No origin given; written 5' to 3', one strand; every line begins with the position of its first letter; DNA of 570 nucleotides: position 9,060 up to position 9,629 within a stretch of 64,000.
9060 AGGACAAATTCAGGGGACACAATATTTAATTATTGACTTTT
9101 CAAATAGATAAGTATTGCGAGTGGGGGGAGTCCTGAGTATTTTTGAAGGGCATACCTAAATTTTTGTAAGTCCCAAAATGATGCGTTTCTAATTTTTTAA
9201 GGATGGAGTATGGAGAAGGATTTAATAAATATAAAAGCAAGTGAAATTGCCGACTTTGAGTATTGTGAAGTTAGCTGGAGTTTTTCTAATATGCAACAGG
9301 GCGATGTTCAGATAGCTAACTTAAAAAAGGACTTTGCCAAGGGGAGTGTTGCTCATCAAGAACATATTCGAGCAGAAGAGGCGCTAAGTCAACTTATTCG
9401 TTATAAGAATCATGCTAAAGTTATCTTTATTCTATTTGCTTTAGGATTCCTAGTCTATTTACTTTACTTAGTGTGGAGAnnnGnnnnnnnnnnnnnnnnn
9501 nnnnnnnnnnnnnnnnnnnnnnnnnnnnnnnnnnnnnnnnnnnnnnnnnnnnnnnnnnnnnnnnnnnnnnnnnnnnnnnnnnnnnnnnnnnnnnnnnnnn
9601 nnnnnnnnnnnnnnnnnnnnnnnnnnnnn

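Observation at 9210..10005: Split, membrane-anchored Cas4-like nuclease with no CRISPR-Cas locus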

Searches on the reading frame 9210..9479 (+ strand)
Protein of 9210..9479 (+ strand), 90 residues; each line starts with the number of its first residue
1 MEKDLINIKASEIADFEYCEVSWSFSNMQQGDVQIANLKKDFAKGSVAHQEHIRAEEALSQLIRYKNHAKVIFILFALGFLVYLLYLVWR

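Call 3: search_protein_families(library=pfam, proteins=[window:9210-9479:+], max_evalue=1)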
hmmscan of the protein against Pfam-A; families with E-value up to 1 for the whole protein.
window:9210-9479:+ (90 aa): 1 family
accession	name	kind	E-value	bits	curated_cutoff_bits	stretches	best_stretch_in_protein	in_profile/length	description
PF01944.22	SpoIIM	-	0.073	13.5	26.9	1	40-87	25-70/163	Stage II sporulation protein M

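Call 4: search_protein_families(library=ncbifam, proteins=[window:9210-9479:+], max_evalue=1)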
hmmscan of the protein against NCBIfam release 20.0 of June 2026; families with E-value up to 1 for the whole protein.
window:9210-9479:+ (90 aa): 0 families

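Call 10: find_homologous_proteins(query=window:9210-9479:+)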
Query window:9210-9479:+ (90 aa): 3 proteins with E <= 0.001 among 3 candidates.
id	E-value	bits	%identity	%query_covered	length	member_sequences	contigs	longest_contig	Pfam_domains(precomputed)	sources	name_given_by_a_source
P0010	3.7e-52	192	100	100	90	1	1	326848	-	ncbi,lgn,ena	-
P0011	1.9e-38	148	78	100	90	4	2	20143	-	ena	-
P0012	7.2e-24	101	81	70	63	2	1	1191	-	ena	-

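Call 19: search_protein_families(library=padloc, proteins=[window:9210-9479:+], max_evalue=0.01)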
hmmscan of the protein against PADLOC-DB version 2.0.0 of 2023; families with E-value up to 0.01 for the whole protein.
window:9210-9479:+ (90 aa): 0 families

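Call 20: search_protein_families(library=phrogs, proteins=[window:9210-9479:+], max_evalue=0.1)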
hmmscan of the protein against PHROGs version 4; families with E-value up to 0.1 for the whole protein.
window:9210-9479:+ (90 aa): 0 families

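Call 84: find_homologous_proteins(query=A11, max_evalue=0.001)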
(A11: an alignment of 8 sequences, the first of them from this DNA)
Query A11 (8 sequences) (90 aa, profile of the alignment): 289 proteins with E <= 0.001 among 1084 candidates; the best 120 are listed.
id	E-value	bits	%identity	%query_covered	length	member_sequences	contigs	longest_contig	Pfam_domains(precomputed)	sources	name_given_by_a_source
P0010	2.9e-29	119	100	100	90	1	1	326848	-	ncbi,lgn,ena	-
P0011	1.6e-28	116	78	100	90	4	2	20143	-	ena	-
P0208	8.3e-27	111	59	100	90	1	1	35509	-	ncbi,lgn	-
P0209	1.5e-26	110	27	87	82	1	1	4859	-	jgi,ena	-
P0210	7.4e-26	108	60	100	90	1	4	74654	-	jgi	-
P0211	1.0e-25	107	31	50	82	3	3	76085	-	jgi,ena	jgi:hypothetical protein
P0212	1.4e-25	107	26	76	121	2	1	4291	-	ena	-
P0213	1.6e-25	107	27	82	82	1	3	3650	-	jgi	jgi:hypothetical protein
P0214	1.0e-24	104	26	87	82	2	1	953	-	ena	-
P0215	1.7e-24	103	31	50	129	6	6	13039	-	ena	-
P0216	1.7e-24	103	29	50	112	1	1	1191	-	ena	-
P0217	2.1e-24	103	31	50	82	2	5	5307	-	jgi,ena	jgi:hypothetical protein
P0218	2.5e-24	103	27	50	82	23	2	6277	-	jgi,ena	jgi:hypothetical protein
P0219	3.6e-24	102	30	52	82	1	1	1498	-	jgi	jgi:hypothetical protein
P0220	4.5e-24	102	26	80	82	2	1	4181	-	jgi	jgi:hypothetical protein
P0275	1.9e-14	71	25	92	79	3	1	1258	PF01930.24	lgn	-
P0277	2.1e-14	71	35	51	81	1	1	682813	-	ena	-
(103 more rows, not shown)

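Call 85: find_encoding_contigs(protein=P0277, flank=5000, max_places=2)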
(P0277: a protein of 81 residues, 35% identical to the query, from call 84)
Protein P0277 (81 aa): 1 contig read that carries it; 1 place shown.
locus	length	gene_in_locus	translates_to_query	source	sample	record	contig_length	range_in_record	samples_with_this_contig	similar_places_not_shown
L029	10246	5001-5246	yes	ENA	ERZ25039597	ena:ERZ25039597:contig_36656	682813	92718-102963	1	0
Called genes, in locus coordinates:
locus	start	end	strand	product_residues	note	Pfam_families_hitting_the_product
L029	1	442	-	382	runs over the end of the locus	PF23493:CysS_C (weak)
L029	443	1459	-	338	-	PF01073:3Beta_HSD, PF01370:Epimerase, PF02719:Polysacc_synt_2, PF04321:RmlD_sub_bind, PF07993:NAD_binding_4 (faint), PF16363:GDP_Man_Dehyd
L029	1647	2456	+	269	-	-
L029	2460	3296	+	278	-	PF01555:N6_N4_Mtase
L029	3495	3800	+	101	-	PF00436:SSB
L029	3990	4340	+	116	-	PF11950:DUF3467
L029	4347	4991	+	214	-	PF01997:Translin (weak)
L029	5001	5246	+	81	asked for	-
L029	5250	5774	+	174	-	PF12705:PDDEXK_1, PF01930:Cas_Cas4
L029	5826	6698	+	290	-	PF01513:NAD_kinase, PF20143:NAD_kinase_C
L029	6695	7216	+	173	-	-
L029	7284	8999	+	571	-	PF02463:SMC_N, PF13476:AAA_23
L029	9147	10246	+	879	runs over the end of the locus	PF03704:BTAD (weak), PF13191:AAA_16, PF13401:AAA_22 (faint)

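Call 86: find_encoding_contigs(protein=P0211, flank=5000, max_places=2)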
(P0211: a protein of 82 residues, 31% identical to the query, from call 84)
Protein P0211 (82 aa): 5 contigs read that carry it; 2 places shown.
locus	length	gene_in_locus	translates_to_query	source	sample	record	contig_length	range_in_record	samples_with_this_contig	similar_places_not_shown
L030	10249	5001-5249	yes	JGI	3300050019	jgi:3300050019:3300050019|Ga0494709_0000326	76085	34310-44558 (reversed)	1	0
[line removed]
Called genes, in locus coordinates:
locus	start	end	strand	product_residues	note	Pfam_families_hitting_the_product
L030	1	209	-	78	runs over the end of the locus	-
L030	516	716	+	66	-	-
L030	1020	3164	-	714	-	-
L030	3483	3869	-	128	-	PF01230:HIT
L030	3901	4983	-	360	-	PF13391:HNH_2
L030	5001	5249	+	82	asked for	-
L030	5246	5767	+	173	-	PF12705:PDDEXK_1, PF01930:Cas_Cas4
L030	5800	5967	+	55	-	-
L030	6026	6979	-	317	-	-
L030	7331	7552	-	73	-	-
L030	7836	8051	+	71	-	-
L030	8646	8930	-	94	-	-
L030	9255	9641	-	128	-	-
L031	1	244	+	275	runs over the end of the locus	?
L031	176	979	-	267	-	-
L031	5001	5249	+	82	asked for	-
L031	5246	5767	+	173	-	PF12705:PDDEXK_1, PF01930:Cas_Cas4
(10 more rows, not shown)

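Call 90: search_protein_families(library=ncbifam, proteins=[P0277], max_evalue=0.01)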
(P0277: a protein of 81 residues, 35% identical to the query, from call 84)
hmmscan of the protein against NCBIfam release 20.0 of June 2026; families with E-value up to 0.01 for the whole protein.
P0277 (81 aa): 1 family
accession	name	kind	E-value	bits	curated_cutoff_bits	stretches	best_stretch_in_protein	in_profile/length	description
TIGR00372.1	cas4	equivalog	1.3e-05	25.1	65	1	5-48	2-45/180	CRISPR-associated protein Cas4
